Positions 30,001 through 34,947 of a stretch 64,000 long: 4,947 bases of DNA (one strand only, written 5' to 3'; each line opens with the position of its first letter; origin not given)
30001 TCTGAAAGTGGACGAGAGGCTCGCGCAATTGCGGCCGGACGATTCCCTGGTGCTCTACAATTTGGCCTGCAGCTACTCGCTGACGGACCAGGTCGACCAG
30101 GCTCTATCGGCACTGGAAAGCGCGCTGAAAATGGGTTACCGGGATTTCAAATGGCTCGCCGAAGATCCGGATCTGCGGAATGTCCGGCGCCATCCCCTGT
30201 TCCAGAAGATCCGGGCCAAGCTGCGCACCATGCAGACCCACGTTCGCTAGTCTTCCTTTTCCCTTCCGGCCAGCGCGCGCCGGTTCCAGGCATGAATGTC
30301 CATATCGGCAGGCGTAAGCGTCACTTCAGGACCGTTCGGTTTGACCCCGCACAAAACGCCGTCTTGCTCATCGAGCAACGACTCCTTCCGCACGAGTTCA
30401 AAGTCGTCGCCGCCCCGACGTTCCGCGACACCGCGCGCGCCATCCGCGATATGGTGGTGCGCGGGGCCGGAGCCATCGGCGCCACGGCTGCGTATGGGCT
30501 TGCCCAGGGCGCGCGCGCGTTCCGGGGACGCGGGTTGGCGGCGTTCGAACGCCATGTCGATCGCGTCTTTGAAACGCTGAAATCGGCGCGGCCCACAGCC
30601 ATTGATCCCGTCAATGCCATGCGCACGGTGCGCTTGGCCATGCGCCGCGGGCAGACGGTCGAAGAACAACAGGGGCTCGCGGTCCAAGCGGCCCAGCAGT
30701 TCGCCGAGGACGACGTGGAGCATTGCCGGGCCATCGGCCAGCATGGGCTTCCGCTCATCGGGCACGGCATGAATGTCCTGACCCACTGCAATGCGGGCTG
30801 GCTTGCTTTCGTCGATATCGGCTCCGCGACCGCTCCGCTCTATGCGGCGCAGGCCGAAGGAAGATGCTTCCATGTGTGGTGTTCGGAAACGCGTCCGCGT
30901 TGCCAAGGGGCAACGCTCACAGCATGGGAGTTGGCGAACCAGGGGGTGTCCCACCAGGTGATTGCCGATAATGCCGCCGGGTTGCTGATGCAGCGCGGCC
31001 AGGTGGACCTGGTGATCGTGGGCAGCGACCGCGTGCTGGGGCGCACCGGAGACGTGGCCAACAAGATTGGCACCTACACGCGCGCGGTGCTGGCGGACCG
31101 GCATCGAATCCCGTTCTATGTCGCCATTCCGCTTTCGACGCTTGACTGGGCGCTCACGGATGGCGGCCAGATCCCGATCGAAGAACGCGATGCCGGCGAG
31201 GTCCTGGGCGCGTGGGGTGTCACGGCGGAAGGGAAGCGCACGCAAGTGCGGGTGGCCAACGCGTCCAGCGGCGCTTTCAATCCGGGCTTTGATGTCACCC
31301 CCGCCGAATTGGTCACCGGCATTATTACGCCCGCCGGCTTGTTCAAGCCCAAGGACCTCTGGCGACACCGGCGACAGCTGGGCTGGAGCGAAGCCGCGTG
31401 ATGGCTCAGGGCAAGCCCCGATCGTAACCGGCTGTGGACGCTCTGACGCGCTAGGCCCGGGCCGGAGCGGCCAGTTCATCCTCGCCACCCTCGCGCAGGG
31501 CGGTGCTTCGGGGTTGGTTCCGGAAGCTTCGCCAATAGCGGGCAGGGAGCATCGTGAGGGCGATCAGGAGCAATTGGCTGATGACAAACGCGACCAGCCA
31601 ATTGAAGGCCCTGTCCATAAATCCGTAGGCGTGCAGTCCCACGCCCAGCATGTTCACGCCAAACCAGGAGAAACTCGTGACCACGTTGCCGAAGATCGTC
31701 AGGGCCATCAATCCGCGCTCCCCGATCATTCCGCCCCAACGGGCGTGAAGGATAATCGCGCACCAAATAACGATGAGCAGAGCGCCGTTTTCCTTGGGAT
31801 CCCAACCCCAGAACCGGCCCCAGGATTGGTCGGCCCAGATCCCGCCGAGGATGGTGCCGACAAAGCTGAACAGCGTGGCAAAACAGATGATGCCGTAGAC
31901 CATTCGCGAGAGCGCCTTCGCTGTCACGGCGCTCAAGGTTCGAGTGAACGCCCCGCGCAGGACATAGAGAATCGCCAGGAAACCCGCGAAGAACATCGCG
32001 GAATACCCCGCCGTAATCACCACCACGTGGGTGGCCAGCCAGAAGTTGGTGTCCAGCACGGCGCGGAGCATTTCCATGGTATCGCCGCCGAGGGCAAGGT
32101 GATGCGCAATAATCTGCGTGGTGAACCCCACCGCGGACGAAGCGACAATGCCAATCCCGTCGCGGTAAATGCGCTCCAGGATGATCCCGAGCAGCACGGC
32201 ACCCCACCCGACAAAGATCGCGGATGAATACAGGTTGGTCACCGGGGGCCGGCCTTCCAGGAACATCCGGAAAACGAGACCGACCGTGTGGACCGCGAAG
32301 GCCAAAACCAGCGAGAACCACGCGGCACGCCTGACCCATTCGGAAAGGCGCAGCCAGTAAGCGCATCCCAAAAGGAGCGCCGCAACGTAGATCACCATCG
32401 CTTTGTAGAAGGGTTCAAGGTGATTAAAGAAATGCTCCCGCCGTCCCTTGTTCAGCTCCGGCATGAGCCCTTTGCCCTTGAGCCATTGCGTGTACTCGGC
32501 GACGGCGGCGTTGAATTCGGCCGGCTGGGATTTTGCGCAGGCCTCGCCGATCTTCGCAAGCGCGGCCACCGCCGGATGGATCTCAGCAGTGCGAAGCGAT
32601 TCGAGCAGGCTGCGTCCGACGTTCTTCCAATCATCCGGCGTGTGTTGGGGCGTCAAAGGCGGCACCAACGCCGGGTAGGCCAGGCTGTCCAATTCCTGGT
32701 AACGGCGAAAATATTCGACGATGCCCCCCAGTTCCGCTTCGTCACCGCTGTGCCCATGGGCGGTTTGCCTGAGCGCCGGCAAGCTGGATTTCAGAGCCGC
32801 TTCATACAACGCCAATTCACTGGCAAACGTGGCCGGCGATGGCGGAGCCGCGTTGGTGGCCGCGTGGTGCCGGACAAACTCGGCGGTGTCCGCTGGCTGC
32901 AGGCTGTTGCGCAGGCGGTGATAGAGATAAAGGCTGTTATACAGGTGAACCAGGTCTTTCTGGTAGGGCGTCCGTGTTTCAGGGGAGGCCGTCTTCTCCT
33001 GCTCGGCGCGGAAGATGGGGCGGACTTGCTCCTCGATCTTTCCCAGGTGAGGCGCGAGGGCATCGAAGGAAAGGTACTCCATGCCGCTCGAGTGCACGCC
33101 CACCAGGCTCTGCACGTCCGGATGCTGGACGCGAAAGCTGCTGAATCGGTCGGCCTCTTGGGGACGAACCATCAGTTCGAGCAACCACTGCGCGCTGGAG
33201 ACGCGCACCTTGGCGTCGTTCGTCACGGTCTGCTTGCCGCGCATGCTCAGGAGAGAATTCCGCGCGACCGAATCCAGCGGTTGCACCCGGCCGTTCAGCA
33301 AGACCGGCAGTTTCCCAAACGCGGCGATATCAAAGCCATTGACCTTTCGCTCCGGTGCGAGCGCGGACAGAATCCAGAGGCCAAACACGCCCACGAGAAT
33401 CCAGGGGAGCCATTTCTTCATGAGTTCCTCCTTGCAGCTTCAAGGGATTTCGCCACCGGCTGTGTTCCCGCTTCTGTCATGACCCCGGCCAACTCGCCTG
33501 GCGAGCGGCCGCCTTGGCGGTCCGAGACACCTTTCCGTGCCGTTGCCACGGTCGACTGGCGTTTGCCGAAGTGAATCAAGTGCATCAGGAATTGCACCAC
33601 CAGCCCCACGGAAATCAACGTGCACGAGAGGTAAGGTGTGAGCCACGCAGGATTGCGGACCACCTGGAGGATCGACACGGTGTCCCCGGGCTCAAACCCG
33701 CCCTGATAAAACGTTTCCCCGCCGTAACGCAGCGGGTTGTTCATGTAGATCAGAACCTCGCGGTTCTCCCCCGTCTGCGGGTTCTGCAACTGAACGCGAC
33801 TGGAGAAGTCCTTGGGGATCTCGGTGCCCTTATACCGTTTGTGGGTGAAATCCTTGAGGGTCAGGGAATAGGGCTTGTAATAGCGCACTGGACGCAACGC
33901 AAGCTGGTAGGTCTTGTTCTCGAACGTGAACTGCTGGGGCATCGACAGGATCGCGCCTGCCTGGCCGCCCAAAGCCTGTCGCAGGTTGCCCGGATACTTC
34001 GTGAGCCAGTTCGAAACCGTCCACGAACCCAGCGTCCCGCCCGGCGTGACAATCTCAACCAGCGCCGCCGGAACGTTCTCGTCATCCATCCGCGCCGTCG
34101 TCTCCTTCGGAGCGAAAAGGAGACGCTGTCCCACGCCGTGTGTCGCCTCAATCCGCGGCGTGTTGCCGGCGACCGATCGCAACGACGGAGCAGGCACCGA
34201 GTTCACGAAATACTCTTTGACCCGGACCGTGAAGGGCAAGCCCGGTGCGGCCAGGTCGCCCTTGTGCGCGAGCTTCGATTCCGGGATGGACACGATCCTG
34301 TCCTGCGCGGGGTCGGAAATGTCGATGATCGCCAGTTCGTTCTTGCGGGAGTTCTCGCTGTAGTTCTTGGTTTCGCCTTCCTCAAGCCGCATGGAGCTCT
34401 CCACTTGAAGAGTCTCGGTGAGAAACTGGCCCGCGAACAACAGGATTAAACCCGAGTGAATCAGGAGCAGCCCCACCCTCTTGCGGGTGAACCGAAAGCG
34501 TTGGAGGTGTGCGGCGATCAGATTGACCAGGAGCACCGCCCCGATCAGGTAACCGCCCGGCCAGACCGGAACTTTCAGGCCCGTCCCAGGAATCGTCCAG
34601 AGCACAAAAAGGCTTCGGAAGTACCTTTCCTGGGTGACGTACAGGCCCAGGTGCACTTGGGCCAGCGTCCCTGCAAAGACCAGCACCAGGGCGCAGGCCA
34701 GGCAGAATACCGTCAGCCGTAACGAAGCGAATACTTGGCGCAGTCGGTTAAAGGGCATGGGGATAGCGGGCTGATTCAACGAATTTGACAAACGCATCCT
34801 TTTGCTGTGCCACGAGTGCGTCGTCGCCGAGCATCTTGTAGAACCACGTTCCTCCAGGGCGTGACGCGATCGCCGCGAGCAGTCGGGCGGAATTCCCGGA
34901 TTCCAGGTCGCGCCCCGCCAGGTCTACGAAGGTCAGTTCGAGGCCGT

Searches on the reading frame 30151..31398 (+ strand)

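Call 12: search_protein_families(library=pfam, proteins=[window:30151-31398:+], max_evalue=0.001)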
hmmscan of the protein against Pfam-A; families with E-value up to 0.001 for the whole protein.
window:30151-31398:+ (416 aa): 1 family
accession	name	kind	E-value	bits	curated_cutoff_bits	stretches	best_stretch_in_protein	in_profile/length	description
PF01008.23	IF-2B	-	1.9e-72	244.3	22.4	1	103-400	2-280/280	Initiation factor 2 subunit family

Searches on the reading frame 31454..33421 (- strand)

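Call 12: search_protein_families(library=pfam, proteins=[window:31454-33421:-], max_evalue=0.001)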
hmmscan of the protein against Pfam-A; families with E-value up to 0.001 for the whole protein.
window:31454-33421:- (656 aa): 1 family
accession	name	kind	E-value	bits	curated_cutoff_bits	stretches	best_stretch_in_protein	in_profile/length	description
PF01578.25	Cytochrom_C_asm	-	3e-24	86.3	29.9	1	395-597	2-212/212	Cytochrome C assembly protein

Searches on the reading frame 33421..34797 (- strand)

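Call 12: search_protein_families(library=pfam, proteins=[window:33421-34797:-], max_evalue=0.001)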
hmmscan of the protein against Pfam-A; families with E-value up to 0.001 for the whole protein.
window:33421-34797:- (459 aa): 1 family
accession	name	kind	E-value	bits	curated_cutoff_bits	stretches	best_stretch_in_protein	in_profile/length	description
PF05140.19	ResB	-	3.9e-16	59.4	24.6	1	303-371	204-268/486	ResB-like family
